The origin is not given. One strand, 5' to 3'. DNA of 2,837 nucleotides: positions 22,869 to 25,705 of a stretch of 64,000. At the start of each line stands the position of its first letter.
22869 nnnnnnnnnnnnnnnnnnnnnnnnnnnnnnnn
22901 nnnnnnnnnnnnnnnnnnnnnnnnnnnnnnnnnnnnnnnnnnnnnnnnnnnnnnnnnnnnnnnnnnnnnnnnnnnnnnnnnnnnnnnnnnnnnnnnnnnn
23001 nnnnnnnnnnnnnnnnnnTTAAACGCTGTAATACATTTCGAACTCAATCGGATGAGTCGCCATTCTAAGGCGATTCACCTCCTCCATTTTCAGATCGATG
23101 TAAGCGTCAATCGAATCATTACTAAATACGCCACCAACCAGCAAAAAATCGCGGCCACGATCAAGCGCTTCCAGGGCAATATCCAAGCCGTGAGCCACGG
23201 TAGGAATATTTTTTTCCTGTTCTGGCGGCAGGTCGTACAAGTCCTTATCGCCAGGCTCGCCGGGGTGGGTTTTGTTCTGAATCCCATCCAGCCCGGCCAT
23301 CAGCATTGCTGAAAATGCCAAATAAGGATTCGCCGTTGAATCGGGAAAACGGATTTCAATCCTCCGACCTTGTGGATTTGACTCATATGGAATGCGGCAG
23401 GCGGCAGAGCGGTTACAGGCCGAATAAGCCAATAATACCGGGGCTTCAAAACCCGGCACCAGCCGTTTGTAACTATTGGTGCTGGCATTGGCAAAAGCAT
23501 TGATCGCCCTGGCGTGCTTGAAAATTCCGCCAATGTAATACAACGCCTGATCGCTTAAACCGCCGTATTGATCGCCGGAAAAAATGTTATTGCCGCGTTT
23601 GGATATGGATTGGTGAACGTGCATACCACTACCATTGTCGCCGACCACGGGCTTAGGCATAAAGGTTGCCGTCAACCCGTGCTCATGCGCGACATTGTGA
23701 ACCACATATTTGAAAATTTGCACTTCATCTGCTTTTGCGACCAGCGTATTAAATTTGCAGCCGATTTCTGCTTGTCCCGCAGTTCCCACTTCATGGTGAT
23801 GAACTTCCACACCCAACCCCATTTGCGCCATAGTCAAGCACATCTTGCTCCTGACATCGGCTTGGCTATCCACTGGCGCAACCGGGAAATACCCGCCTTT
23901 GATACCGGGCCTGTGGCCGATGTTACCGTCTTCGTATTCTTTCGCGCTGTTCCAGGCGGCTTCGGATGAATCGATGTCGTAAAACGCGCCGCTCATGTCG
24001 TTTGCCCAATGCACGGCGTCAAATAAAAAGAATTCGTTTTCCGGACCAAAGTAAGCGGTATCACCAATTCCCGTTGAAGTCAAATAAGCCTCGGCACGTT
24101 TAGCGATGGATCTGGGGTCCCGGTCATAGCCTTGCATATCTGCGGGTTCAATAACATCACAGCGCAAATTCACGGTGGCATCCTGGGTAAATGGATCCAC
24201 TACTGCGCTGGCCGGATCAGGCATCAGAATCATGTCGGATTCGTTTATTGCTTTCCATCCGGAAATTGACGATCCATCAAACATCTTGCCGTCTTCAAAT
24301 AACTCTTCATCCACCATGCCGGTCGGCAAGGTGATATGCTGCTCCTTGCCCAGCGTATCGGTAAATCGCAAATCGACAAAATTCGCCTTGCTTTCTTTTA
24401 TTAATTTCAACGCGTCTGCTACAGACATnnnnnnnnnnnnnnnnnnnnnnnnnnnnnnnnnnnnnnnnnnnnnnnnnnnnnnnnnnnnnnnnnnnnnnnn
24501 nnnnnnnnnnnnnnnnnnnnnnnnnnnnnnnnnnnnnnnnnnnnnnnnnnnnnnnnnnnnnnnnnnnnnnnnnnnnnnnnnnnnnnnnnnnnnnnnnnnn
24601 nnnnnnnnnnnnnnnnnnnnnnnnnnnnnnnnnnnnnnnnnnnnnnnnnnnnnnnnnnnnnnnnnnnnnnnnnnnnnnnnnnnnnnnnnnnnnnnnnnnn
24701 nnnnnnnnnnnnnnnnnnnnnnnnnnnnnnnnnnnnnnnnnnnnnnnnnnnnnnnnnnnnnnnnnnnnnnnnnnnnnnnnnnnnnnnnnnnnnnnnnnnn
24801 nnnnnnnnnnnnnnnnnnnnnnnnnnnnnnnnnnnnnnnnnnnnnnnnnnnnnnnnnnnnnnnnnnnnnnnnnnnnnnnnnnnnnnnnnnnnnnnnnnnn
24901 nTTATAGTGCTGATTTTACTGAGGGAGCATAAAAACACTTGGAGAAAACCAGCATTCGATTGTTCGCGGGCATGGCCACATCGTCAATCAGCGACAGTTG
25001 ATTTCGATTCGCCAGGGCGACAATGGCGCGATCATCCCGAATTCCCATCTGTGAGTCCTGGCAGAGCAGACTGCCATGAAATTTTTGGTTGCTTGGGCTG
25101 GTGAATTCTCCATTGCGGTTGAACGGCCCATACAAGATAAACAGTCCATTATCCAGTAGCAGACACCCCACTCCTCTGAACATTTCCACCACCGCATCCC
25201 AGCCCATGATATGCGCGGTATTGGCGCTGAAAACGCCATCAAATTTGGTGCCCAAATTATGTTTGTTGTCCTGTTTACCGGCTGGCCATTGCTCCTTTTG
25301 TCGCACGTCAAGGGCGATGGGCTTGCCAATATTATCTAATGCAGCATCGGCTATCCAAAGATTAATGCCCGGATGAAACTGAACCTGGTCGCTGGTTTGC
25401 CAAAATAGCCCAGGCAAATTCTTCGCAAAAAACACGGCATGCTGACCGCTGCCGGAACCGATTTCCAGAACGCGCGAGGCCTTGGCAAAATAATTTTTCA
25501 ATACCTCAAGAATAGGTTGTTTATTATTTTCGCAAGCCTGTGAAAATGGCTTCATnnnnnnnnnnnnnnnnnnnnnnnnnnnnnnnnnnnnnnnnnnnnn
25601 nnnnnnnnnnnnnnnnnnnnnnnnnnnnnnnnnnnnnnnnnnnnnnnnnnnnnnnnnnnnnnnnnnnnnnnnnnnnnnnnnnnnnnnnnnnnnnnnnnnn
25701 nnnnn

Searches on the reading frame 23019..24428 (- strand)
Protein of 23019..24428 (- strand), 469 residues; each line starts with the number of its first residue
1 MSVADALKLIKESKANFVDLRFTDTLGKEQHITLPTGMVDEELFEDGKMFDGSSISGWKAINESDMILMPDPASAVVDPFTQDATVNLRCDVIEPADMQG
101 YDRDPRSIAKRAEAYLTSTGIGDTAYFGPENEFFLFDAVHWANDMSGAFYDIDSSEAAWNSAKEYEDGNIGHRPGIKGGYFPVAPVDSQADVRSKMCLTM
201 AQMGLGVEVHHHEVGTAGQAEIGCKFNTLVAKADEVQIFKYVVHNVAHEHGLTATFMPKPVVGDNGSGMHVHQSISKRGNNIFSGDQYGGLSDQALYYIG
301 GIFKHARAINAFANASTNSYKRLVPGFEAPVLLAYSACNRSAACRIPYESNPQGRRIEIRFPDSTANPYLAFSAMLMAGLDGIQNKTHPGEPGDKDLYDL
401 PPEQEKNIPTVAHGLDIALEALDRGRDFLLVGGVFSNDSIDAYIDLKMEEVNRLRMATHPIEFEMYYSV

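Call 20: search_protein_families(library=pfam, proteins=[window:23019-24428:-])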
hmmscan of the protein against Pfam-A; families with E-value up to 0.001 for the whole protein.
window:23019-24428:- (469 aa): 2 families
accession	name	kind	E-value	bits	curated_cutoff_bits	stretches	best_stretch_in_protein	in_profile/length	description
PF00120.29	Gln-synt_C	-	8e-133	443.2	24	1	103-466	2-344/344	Glutamine synthetase, catalytic domain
PF03951.24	Gln-synt_N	-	2.6e-31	107.5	33.4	1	15-95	2-82/82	Glutamine synthetase, beta-Grasp domain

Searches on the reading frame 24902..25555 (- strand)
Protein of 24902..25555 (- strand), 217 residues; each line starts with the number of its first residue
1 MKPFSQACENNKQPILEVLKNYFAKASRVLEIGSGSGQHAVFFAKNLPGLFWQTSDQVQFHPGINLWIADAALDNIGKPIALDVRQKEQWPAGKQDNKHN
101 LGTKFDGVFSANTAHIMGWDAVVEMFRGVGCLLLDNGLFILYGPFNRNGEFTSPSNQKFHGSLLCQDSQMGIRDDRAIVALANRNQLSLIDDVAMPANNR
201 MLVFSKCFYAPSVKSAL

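Call 20: search_protein_families(library=pfam, proteins=[window:24902-25555:-])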
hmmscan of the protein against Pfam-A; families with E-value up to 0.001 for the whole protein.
window:24902-25555:- (217 aa): 1 family
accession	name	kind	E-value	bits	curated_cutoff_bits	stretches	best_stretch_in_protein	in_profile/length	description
PF06080.18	DUF938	-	4e-68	229.6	27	1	2-206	1-202/202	Protein of unknown function (DUF938)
